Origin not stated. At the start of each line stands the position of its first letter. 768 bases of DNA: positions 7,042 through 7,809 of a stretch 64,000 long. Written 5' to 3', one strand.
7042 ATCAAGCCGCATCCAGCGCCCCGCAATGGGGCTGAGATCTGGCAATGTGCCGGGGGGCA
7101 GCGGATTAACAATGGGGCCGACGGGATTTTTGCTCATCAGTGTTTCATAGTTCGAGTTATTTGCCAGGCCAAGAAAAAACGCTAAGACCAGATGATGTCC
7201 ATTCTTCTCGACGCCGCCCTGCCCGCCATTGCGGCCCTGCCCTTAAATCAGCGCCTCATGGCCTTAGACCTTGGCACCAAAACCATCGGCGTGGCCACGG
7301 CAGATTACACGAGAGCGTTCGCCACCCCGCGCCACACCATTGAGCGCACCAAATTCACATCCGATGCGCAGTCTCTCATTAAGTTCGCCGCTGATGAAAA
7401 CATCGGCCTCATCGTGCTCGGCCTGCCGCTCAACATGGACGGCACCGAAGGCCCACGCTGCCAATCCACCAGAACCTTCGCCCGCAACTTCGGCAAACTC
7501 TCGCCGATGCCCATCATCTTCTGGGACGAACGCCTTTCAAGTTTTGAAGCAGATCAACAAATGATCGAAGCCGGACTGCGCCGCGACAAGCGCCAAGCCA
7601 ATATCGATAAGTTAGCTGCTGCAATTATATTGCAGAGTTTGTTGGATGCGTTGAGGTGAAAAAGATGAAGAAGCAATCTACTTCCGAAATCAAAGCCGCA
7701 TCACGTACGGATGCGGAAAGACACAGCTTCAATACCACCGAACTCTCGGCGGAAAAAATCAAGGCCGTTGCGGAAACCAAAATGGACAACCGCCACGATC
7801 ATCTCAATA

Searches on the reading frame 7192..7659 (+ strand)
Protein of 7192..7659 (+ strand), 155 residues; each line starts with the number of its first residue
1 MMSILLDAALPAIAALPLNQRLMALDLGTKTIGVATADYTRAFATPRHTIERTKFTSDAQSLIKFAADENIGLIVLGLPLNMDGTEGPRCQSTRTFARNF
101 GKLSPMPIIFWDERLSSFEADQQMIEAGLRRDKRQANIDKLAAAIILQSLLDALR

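Call 3: search_protein_families(library=pfam, proteins=[window:7192-7659:+], max_evalue=0.1)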
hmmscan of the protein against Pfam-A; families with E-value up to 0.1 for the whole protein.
window:7192-7659:+ (155 aa): 1 family
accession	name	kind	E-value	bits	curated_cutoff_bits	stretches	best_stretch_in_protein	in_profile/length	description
PF03652.20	RuvX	-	1.1e-40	139.5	29.2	1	20-152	1-133/134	Holliday junction resolvase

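Call 14: find_encoding_contigs(protein=window:7192-7659:+, flank=6000, max_places=8)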
Protein window:7192-7659:+ (155 aa): no gene with exactly this product is on record in the collection.

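Call 59: find_homologous_proteins(query=window:7192-7659:+, max_evalue=1e-20)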
Query window:7192-7659:+ (155 aa): 7986 proteins with E <= 1e-20 among 8000 candidates; the best 120 are listed.
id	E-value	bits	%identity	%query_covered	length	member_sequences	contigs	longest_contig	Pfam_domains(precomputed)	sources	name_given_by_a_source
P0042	3.3e-85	301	90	99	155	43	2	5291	PF03652.21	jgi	jgi:putative holliday junction resolvase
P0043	3.6e-85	301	90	100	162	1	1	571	PF03652.21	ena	-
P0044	2.8e-84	298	89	99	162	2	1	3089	PF03652.21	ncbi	-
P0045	9.3e-84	296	91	99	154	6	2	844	PF03652.21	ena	-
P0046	1.3e-83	296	90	99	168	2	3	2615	PF03652.21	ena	-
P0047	1.8e-83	295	89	99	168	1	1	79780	PF03652.21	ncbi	-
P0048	1.9e-83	295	88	99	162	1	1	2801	PF03652.21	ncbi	-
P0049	1.9e-83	295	88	99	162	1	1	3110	PF03652.21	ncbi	-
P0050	3.6e-83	294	92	99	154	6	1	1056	PF03652.21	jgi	jgi:putative holliday junction resolvase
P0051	6.8e-83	293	88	99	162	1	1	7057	PF03652.21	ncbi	-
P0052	2.5e-82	291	88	99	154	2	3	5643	PF03652.21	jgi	jgi:putative holliday junction resolvase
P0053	3.3e-82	291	87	99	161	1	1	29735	PF03652.21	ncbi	-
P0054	3.9e-82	291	89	99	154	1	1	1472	PF03652.21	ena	-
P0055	6.0e-82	290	89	99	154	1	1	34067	PF03652.21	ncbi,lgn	-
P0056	6.6e-82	290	88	99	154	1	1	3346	PF03652.21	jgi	jgi:putative holliday junction resolvase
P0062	2.4e-81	288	88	99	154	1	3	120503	PF03652.21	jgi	jgi:putative holliday junction resolvase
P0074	1.8e-74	266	81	99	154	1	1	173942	PF03652.21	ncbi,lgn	-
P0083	8.9e-58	212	69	97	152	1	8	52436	PF03652.21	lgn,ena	-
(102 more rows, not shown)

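Call 60: find_encoding_contigs(protein=P0047, flank=5000, max_places=2)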
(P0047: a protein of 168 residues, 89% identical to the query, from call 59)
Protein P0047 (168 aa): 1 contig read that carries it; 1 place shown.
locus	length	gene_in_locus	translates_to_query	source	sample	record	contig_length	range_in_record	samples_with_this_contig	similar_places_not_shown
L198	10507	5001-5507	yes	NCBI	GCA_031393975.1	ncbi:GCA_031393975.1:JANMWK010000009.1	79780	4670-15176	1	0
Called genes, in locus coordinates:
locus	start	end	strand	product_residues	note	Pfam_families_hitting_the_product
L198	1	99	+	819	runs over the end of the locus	PF00890:FAD_binding_2 (faint), PF01266:DAO, PF07992:Pyr_redox_2 (faint), PF13738:Pyr_redox_3 (faint), PF16350:FAO_M, PF01571:GCV_T, PF08669:GCV_T_C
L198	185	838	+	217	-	PF00578:AhpC-TSA, PF08534:Redoxin, PF10417:1-cysPrx_C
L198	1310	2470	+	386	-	PF01546:Peptidase_M20, PF07687:M20_dimer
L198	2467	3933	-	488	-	PF01425:Amidase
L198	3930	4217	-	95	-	PF02686:GatC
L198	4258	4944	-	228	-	PF13302:Acetyltransf_3, PF00583:Acetyltransf_1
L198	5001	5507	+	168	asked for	PF03652:RuvX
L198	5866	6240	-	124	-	PF04480:DUF559, PF18741:MTES_1575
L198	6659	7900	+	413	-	-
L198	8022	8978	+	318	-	PF02729:OTCace_N, PF00185:OTCace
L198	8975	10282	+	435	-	PF01979:Amidohydro_1, PF12890:DHOase, PF07969:Amidohydro_3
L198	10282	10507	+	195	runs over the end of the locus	PF02660:G3P_acyltransf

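Call 61: find_encoding_contigs(protein=P0062, flank=5000, max_places=2)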
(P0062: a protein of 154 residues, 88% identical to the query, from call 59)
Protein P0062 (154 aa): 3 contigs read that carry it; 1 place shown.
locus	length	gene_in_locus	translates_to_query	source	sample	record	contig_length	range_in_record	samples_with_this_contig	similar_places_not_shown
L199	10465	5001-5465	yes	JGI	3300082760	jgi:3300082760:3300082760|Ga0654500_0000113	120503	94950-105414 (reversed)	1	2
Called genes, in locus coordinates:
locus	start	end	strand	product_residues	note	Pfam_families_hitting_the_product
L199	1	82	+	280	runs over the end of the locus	-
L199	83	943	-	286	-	PF01745:IPT, PF01715:IPPT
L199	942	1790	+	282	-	PF00702:Hydrolase, PF12710:HAD, PF08282:Hydrolase_3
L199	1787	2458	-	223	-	PF07291:MauE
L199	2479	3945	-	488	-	PF01425:Amidase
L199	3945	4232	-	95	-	PF02686:GatC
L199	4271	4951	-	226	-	PF13302:Acetyltransf_3, PF00583:Acetyltransf_1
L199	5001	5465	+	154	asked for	PF03652:RuvX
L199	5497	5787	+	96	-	-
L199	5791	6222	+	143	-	-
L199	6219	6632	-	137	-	PF04480:DUF559, PF18741:MTES_1575 (weak)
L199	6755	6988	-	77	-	-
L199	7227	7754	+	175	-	-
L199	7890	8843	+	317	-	PF02729:OTCace_N, PF00185:OTCace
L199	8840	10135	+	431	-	PF01979:Amidohydro_1, PF12890:DHOase, PF07969:Amidohydro_3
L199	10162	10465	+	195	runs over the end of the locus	PF02660:G3P_acyltransf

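Call 62: find_encoding_contigs(protein=P0074, flank=5000, max_places=2)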
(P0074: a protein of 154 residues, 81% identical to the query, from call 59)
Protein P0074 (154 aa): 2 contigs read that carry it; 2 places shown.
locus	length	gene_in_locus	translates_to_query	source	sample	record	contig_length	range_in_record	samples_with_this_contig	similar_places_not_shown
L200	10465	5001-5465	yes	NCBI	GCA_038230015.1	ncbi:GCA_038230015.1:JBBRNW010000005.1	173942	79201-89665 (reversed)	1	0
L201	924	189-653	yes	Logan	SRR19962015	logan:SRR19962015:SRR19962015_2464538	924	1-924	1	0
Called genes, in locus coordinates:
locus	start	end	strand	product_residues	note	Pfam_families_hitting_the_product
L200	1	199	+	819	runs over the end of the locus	PF00890:FAD_binding_2 (weak), PF01266:DAO, PF07992:Pyr_redox_2 (faint), PF13738:Pyr_redox_3 (faint), PF16350:FAO_M, PF01571:GCV_T, PF08669:GCV_T_C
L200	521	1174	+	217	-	PF00578:AhpC-TSA, PF08534:Redoxin, PF10417:1-cysPrx_C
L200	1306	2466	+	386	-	PF01546:Peptidase_M20, PF07687:M20_dimer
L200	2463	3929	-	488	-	PF01425:Amidase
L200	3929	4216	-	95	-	PF02686:GatC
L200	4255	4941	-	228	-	PF13302:Acetyltransf_3, PF00583:Acetyltransf_1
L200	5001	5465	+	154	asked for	PF03652:RuvX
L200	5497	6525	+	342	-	PF02729:OTCace_N, PF00185:OTCace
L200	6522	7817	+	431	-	PF01979:Amidohydro_1, PF07969:Amidohydro_3, PF12890:DHOase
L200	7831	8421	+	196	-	PF02660:G3P_acyltransf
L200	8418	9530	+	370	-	PF21102:DprA_N, PF02481:DNA_processg_A, PF17782:WHD_DprA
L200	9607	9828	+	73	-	-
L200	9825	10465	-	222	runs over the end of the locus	PF02798:GST_N, PF13409:GST_N_2, PF13417:GST_N_3 (weak), PF13410:GST_C_2 (weak)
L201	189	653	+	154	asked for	PF03652:RuvX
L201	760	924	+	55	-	?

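Call 63: find_encoding_contigs(protein=P0083, flank=5000, max_places=2)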
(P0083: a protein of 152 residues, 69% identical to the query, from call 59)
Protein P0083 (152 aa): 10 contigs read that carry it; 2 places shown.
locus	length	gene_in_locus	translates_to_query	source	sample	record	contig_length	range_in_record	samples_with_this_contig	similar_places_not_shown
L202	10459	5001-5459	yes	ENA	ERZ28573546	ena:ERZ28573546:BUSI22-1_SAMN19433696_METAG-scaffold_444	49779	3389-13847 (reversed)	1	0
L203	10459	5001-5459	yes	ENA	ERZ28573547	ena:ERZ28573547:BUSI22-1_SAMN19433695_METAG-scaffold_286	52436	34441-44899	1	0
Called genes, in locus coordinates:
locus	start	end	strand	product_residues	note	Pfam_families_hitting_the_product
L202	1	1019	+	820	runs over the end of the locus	PF00890:FAD_binding_2 (faint), PF01266:DAO, PF03486:HI0933_like (faint), PF07992:Pyr_redox_2 (faint), PF13738:Pyr_redox_3 (faint), PF16350:FAO_M, PF01571:GCV_T, PF08669:GCV_T_C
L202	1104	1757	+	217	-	PF00578:AhpC-TSA, PF08534:Redoxin, PF10417:1-cysPrx_C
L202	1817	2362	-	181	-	PF13238:AAA_18 (faint)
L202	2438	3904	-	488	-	PF01425:Amidase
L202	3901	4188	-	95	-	PF02686:GatC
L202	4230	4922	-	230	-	PF13302:Acetyltransf_3, PF00583:Acetyltransf_1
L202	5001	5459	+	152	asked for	PF03652:RuvX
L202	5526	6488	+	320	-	PF02729:OTCace_N, PF00185:OTCace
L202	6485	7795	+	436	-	PF07969:Amidohydro_3, PF01979:Amidohydro_1, PF12890:DHOase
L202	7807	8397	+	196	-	PF02660:G3P_acyltransf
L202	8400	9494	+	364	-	PF21102:DprA_N, PF02481:DNA_processg_A, PF17782:WHD_DprA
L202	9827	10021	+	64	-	-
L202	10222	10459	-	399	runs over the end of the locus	PF07690:MFS_1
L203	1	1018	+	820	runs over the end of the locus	PF00890:FAD_binding_2 (faint), PF01266:DAO, PF03486:HI0933_like (faint), PF07992:Pyr_redox_2 (faint), PF13738:Pyr_redox_3 (faint), PF16350:FAO_M, PF01571:GCV_T, PF08669:GCV_T_C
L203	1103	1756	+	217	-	PF00578:AhpC-TSA, PF08534:Redoxin, PF10417:1-cysPrx_C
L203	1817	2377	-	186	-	PF13238:AAA_18 (weak)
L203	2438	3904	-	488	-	PF01425:Amidase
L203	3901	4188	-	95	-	PF02686:GatC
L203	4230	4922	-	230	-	PF13302:Acetyltransf_3, PF00583:Acetyltransf_1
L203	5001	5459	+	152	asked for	PF03652:RuvX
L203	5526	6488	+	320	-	PF02729:OTCace_N, PF00185:OTCace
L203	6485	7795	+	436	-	PF07969:Amidohydro_3, PF01979:Amidohydro_1, PF12890:DHOase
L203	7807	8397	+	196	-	PF02660:G3P_acyltransf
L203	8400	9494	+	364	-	PF21102:DprA_N, PF02481:DNA_processg_A, PF17782:WHD_DprA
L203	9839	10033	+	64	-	-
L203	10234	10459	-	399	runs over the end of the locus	PF07690:MFS_1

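Call 67: search_protein_families(library=padloc, proteins=[L198:6659-7900:+, L198:5866-6240:-, L199:5497-5787:+, L199:5791-6222:+, L199:6219-6632:-, L199:6755-6988:-, L199:7227-7754:+], max_evalue=0.01)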
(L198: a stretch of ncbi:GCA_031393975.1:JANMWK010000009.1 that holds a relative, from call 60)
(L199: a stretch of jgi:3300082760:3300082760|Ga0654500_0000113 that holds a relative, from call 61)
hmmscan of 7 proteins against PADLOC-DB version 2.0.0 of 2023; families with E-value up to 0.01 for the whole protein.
L198:6659-7900:+ (413 aa): 3 families
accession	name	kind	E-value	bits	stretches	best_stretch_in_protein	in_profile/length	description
PDLC03862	LmuB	-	0.00021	17.8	1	126-198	415-490/643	-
PDLC03865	LmuB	-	0.0024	14.1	1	67-209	597-718/1007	-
PDLC00006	DruC1|DruC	-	0.0045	13.5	0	125-230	158-260/626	Unknown function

L198:5866-6240:- (124 aa): 1 family
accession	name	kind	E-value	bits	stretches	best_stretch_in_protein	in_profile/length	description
PDLC02868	DpdF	-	0.0014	14.4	1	50-97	84-131/1078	DpdF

L199:5497-5787:+ (96 aa): 0 families

L199:5791-6222:+ (143 aa): 0 families

L199:6219-6632:- (137 aa): 1 family
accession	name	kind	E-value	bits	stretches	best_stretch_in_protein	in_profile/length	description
PDLC02868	DpdF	-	0.0049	12.6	1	50-99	84-133/1078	DpdF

L199:6755-6988:- (77 aa): 0 families

L199:7227-7754:+ (175 aa): 0 families

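Call 68: search_protein_families(library=pfam, proteins=[L198:6659-7900:+, L199:5497-5787:+, L199:5791-6222:+, L199:6755-6988:-, L199:7227-7754:+], max_evalue=0.01)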
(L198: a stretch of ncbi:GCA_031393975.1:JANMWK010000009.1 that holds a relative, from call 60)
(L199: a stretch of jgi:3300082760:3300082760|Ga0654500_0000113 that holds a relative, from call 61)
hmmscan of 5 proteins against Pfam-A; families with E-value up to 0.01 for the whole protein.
L198:6659-7900:+ (413 aa): 0 families

L199:5497-5787:+ (96 aa): 1 family
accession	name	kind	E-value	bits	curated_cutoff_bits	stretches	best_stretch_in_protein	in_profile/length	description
PF02604.26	PhdYeFM_antitox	-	0.0016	18.6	29.8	1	12-77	4-71/74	Antitoxin Phd_YefM, type II toxin-antitoxin system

L199:5791-6222:+ (143 aa): 1 family
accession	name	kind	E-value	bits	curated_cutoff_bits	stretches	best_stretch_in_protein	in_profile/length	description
PF02452.23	PemK_toxin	-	0.001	19.7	23.1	1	26-88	15-74/109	PemK-like, MazF-like toxin of type II toxin-antitoxin system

L199:6755-6988:- (77 aa): 0 families

L199:7227-7754:+ (175 aa): 0 families
